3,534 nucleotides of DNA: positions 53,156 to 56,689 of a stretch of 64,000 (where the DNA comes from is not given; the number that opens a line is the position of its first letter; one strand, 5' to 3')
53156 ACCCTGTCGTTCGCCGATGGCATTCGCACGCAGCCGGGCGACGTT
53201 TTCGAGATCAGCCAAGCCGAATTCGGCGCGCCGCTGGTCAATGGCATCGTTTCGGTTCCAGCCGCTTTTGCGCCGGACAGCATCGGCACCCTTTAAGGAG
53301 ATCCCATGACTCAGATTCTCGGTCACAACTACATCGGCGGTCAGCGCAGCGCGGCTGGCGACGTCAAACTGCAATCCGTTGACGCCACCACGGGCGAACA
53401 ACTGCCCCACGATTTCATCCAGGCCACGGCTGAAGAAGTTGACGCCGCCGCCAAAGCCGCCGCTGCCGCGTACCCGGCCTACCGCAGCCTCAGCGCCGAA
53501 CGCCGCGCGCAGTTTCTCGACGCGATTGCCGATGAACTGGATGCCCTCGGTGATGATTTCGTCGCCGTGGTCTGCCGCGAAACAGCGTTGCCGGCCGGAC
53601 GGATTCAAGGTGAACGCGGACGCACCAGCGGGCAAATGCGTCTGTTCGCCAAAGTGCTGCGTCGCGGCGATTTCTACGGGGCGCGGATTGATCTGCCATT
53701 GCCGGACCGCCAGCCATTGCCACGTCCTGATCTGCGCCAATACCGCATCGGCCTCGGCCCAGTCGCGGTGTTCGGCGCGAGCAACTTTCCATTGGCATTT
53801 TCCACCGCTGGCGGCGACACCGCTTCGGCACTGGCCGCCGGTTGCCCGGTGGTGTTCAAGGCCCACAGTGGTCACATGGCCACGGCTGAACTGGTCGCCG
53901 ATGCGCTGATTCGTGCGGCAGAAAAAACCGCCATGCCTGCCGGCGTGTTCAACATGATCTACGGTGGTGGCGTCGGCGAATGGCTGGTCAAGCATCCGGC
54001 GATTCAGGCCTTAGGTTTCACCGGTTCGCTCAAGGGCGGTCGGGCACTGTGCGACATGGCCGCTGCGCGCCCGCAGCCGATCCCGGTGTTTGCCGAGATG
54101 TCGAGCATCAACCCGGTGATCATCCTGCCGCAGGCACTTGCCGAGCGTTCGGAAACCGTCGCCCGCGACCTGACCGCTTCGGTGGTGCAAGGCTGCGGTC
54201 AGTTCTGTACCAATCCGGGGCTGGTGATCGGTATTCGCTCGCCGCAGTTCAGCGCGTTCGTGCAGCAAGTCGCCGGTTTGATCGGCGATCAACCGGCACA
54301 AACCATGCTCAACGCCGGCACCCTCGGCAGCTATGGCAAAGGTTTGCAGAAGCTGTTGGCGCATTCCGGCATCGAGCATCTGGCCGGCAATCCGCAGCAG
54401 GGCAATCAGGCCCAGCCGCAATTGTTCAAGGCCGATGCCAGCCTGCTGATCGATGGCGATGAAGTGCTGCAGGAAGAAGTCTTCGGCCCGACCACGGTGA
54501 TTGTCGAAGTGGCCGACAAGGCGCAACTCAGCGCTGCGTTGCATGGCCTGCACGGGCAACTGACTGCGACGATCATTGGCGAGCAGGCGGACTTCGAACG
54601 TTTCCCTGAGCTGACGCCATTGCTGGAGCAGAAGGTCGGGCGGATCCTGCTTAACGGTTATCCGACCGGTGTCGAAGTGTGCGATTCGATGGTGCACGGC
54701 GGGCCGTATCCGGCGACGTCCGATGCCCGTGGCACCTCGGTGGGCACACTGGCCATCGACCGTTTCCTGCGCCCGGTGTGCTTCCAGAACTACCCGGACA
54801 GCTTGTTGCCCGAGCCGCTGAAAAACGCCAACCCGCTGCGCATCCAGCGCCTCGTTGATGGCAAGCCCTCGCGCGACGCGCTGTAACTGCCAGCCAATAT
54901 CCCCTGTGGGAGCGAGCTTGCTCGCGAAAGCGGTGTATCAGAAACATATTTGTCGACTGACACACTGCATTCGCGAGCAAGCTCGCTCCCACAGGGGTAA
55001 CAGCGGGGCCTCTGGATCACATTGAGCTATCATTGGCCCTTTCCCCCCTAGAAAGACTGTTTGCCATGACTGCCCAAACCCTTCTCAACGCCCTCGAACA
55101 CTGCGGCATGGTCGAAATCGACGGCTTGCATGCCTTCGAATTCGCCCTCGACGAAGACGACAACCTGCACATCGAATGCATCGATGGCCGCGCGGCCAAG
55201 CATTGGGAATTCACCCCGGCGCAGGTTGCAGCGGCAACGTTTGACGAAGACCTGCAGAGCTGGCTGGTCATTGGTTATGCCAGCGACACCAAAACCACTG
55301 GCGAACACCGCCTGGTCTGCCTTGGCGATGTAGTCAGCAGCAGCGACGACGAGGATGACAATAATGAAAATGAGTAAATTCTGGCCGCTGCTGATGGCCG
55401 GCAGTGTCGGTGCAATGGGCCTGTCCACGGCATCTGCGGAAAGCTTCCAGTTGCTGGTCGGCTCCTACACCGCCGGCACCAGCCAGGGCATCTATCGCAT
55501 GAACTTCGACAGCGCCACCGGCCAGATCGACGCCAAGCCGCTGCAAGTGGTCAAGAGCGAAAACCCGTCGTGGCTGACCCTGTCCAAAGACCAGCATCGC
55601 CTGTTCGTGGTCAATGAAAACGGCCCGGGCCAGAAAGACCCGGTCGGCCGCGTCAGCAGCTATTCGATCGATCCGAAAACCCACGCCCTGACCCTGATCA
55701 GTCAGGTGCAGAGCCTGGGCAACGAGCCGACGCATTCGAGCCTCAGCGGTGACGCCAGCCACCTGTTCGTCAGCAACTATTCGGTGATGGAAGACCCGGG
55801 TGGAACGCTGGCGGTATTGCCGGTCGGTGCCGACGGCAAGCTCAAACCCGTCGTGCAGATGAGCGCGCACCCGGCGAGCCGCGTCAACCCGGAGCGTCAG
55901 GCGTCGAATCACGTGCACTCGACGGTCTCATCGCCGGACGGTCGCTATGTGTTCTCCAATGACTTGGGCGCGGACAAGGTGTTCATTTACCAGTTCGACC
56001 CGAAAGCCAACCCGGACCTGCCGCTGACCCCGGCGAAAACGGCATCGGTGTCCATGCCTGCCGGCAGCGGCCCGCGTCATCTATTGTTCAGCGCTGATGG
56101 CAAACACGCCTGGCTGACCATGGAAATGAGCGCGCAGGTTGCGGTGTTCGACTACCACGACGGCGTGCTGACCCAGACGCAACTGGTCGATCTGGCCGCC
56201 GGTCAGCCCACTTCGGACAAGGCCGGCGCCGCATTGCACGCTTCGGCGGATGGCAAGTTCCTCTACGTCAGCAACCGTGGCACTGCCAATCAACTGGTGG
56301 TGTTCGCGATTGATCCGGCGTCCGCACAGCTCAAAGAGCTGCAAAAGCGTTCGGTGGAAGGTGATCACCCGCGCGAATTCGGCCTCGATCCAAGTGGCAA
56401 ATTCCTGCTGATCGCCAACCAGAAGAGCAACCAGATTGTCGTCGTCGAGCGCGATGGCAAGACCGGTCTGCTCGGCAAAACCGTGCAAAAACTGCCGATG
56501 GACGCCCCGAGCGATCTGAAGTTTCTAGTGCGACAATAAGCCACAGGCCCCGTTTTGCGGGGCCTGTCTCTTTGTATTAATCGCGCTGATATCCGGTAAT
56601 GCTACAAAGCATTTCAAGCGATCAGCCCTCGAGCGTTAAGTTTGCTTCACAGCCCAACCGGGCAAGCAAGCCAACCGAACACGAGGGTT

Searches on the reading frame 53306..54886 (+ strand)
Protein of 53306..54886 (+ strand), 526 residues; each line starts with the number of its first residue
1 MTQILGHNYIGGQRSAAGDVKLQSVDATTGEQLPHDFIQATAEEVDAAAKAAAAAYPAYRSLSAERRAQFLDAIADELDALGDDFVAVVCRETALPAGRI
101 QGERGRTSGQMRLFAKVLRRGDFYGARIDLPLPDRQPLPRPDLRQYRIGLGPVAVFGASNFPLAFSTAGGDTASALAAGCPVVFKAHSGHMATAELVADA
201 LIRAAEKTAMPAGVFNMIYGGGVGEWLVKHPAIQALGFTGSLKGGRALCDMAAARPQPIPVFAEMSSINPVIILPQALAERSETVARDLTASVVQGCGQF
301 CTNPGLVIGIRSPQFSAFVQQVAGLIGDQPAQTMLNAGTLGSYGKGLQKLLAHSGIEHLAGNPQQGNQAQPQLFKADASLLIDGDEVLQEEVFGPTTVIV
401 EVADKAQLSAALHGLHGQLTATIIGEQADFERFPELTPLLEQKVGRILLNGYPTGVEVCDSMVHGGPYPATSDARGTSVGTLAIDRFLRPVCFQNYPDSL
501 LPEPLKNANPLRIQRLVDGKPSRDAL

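Call 27: search_protein_families(library=pfam, proteins=[window:53306-54886:+], max_evalue=1e-8)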
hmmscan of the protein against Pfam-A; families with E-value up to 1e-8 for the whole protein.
window:53306-54886:+ (526 aa): 1 family
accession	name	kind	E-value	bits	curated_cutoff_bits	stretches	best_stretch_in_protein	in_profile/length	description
PF00171.27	Aldedh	-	3.3e-43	148.3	23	1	22-456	9-429/461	Aldehyde dehydrogenase family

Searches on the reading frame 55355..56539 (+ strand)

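Call 27: search_protein_families(library=pfam, proteins=[window:55355-56539:+], max_evalue=1e-8)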
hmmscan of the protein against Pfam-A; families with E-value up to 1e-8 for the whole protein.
window:55355-56539:+ (394 aa): 1 family
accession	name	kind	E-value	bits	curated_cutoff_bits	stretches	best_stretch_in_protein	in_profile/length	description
PF10282.15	Lactonase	-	8.2e-109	364.4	21.7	1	33-390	2-344/344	Lactonase, 7-bladed beta-propeller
